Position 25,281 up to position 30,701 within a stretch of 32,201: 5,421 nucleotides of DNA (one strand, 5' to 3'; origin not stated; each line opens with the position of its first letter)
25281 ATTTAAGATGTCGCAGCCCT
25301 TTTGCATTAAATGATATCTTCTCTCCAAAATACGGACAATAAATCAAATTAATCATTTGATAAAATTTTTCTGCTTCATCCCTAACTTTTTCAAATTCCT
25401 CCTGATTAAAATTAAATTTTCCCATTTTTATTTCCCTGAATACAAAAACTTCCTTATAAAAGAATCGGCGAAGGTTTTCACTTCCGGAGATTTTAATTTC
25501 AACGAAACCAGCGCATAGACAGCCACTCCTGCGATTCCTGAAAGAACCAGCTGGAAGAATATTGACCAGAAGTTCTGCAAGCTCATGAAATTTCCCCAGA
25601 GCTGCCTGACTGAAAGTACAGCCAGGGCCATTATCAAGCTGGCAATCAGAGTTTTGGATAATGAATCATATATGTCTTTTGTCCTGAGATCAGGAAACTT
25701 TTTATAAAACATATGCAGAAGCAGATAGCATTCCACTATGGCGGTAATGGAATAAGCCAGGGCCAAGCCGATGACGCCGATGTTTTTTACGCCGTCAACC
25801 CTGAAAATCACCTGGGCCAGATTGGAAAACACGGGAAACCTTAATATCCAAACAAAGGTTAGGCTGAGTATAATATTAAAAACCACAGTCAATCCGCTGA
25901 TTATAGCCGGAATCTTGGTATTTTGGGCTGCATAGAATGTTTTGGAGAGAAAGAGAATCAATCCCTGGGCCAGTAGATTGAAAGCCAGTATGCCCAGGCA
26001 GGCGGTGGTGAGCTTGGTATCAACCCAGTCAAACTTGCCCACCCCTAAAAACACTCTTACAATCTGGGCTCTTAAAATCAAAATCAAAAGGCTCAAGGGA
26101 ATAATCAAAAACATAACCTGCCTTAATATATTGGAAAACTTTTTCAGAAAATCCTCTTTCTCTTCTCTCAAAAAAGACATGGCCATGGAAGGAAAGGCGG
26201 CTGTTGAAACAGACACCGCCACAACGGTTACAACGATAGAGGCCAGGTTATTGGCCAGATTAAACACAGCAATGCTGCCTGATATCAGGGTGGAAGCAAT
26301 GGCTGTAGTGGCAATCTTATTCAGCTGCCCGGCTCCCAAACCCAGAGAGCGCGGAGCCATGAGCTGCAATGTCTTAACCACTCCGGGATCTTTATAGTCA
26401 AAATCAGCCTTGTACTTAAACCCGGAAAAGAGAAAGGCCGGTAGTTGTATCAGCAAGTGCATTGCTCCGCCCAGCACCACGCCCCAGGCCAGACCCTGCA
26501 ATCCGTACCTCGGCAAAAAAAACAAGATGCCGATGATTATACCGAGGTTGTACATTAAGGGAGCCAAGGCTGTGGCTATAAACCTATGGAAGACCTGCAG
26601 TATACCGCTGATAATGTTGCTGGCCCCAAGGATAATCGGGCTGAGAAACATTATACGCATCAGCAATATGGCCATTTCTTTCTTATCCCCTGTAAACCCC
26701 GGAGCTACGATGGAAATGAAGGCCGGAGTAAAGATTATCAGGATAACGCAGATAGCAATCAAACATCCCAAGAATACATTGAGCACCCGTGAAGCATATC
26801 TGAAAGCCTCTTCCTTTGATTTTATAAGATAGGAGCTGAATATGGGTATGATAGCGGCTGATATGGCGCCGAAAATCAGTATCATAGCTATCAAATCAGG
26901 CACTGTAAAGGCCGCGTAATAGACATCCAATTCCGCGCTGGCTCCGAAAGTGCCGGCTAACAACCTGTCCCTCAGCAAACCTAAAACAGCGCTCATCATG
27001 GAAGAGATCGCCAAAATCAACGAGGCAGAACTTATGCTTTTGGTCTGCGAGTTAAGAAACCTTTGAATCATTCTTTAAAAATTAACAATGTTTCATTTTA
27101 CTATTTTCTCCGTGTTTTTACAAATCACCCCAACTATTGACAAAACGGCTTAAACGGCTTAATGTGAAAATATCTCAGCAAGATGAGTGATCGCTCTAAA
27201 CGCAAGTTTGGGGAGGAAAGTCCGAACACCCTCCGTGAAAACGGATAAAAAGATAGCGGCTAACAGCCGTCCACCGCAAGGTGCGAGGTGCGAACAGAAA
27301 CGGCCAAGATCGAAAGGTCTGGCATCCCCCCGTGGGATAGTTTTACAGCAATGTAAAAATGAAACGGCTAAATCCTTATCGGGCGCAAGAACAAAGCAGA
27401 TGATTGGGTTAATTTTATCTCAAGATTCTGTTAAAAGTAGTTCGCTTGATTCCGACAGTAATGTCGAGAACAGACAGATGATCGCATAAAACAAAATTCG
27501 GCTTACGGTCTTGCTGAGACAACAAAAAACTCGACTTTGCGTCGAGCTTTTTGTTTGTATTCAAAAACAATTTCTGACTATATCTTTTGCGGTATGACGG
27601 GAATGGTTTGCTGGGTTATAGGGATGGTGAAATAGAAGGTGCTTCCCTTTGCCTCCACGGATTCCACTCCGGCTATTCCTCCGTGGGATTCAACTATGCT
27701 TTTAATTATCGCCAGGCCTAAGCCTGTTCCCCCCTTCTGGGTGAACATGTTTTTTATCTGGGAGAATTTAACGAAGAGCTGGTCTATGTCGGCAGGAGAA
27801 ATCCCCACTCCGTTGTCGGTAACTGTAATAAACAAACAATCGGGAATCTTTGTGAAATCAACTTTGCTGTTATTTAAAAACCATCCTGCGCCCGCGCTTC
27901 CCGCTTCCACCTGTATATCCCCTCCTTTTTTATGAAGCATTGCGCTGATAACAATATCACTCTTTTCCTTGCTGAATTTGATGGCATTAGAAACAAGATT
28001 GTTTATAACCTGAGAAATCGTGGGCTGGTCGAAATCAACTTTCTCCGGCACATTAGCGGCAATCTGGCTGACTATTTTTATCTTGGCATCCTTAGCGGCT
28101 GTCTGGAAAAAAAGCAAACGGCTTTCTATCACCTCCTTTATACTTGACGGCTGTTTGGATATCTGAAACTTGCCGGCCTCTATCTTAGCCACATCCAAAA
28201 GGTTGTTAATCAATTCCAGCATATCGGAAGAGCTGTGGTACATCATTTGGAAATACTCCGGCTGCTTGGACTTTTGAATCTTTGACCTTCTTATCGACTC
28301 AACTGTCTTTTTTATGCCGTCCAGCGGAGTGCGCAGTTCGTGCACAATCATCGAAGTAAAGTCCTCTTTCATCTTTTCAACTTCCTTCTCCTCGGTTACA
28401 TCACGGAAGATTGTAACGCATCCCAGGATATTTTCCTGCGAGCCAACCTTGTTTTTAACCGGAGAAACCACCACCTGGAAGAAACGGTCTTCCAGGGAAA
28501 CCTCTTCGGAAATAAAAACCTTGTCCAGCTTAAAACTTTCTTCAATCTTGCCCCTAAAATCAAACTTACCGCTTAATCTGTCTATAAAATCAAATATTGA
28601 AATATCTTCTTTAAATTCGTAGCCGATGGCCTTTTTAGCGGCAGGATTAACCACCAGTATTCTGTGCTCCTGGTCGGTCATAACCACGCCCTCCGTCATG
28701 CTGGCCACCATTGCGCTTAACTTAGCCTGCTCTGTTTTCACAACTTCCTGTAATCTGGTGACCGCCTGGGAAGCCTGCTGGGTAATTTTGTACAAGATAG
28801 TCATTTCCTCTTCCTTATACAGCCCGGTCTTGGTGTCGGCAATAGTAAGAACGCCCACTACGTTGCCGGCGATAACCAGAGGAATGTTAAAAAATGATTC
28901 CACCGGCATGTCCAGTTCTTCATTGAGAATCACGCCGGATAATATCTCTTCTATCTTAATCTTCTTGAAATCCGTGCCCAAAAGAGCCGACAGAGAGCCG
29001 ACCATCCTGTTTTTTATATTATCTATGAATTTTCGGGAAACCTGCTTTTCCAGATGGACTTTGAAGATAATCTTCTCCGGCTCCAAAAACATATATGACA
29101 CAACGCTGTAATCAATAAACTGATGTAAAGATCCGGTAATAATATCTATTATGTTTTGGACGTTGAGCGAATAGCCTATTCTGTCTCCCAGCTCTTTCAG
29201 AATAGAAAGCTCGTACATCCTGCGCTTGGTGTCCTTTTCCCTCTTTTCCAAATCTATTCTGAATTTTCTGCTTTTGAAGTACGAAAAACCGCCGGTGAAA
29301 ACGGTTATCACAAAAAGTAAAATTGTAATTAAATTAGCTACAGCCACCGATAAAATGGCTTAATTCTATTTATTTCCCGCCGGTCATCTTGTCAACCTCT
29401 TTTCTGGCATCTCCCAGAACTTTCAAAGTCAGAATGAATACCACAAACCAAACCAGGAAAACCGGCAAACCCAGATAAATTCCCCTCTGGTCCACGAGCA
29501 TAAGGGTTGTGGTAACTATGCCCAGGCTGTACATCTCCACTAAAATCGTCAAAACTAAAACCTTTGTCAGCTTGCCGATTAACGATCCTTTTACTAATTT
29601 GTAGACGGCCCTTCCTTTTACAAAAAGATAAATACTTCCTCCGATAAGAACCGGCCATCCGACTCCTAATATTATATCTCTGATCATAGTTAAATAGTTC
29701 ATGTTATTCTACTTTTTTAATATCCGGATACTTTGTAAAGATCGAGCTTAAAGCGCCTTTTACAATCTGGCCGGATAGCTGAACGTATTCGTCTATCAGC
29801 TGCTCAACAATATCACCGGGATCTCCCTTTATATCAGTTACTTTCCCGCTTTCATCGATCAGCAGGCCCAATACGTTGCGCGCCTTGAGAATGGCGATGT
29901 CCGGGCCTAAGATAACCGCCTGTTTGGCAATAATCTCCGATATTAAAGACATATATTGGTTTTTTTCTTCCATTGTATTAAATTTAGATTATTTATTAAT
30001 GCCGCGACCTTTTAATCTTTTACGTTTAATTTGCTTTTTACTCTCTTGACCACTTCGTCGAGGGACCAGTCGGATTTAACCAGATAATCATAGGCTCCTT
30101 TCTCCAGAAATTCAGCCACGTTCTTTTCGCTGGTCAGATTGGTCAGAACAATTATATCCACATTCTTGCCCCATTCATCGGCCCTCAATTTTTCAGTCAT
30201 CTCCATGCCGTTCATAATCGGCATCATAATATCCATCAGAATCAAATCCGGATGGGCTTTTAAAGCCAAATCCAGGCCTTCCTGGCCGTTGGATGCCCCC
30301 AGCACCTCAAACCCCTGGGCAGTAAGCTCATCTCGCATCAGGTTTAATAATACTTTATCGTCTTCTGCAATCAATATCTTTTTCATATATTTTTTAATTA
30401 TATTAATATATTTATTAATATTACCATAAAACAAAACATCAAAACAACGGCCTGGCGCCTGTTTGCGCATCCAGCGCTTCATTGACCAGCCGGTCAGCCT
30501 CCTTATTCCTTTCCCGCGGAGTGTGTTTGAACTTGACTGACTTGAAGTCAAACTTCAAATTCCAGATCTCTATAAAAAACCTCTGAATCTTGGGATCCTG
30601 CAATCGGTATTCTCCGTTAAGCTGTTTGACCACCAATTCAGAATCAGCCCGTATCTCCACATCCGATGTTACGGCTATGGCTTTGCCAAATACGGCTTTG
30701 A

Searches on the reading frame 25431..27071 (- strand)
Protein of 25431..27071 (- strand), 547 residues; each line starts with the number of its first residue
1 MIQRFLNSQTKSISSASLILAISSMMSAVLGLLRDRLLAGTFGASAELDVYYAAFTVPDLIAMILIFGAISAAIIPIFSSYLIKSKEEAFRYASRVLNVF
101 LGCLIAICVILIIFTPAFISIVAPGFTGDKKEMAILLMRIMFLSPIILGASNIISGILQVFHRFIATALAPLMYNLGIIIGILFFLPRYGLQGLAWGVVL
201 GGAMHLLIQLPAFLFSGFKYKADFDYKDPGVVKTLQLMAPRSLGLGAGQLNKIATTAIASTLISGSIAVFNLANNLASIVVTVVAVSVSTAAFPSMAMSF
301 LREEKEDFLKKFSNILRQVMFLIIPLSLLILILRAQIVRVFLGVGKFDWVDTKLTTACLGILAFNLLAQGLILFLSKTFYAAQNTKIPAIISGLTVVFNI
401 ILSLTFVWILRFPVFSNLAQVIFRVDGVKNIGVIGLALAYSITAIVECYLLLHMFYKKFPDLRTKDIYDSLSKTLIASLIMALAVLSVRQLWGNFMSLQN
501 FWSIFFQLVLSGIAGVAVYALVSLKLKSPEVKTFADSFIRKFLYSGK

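Call 88: search_protein_families(library=pfam, proteins=[window:25431-27071:-], max_evalue=0.001)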
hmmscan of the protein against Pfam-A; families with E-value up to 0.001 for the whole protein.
window:25431-27071:- (547 aa): 4 families
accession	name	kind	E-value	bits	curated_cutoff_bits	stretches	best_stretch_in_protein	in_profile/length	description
PF03023.19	MurJ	-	2.7e-79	267.3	27.4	1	39-498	2-443/451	Lipid II flippase MurJ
PF01554.23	MatE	-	6.1e-07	29.7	24.9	1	253-403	14-159/161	MatE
PF01943.22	Polysacc_synt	-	6.3e-07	29.5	28.2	1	79-299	57-273/274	Polysaccharide biosynthesis protein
PF13440.11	Polysacc_synt_3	-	9.9e-07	28.7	23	1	60-343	13-285/293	Polysaccharide biosynthesis protein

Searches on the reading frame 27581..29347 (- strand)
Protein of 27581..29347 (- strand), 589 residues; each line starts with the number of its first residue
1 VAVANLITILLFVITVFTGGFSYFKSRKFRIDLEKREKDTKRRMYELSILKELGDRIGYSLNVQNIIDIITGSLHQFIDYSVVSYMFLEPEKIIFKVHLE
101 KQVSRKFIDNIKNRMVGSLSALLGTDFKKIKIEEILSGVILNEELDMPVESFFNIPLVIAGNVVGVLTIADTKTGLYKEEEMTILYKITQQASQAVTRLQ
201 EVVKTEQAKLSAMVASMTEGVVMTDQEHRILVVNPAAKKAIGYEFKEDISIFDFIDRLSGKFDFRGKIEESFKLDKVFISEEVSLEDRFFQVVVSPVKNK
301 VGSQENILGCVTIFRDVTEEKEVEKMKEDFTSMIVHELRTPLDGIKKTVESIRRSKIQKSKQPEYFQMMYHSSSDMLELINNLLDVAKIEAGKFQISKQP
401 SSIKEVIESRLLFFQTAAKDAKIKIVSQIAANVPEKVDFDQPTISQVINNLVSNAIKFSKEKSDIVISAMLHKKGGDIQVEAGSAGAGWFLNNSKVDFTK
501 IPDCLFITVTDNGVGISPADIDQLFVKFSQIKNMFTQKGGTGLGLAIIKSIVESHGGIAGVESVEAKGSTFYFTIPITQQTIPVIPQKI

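Call 89: search_protein_families(library=pfam, proteins=[window:27581-29347:-], max_evalue=0.001)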
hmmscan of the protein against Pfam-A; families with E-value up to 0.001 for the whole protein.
window:27581-29347:- (589 aa): 6 families
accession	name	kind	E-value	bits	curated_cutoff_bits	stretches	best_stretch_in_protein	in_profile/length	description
PF02518.31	HATPase_c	-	2.8e-24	86.1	26.4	1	440-578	2-110/111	Histidine kinase-, DNA gyrase B-, and HSP90-like ATPase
PF00512.31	HisKA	-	1.3e-15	57.6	26.9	1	326-392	1-66/66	His Kinase A (phospho-acceptor) domain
PF13426.13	PAS_9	-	5.6e-07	30.2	27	1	219-319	2-103/103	PAS domain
PF13185.12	GAF_2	-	2.7e-05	24.9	28.6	1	144-196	83-135/136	GAF domain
PF13188.13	PAS_8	-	0.00013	22.2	21.8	1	209-257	2-49/65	PAS domain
PF00989.32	PAS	-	0.00058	20.3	22.6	0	209-291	2-90/113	PAS fold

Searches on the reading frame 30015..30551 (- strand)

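Call 89: search_protein_families(library=pfam, proteins=[window:30015-30551:-], max_evalue=0.001)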
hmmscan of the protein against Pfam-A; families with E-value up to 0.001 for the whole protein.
window:30015-30551:- (179 aa): 1 family
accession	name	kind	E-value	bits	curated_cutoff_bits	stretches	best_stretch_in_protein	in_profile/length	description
PF00072.30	Response_reg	-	7.7e-25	87.7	30.2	1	59-171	1-110/111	Response regulator receiver domain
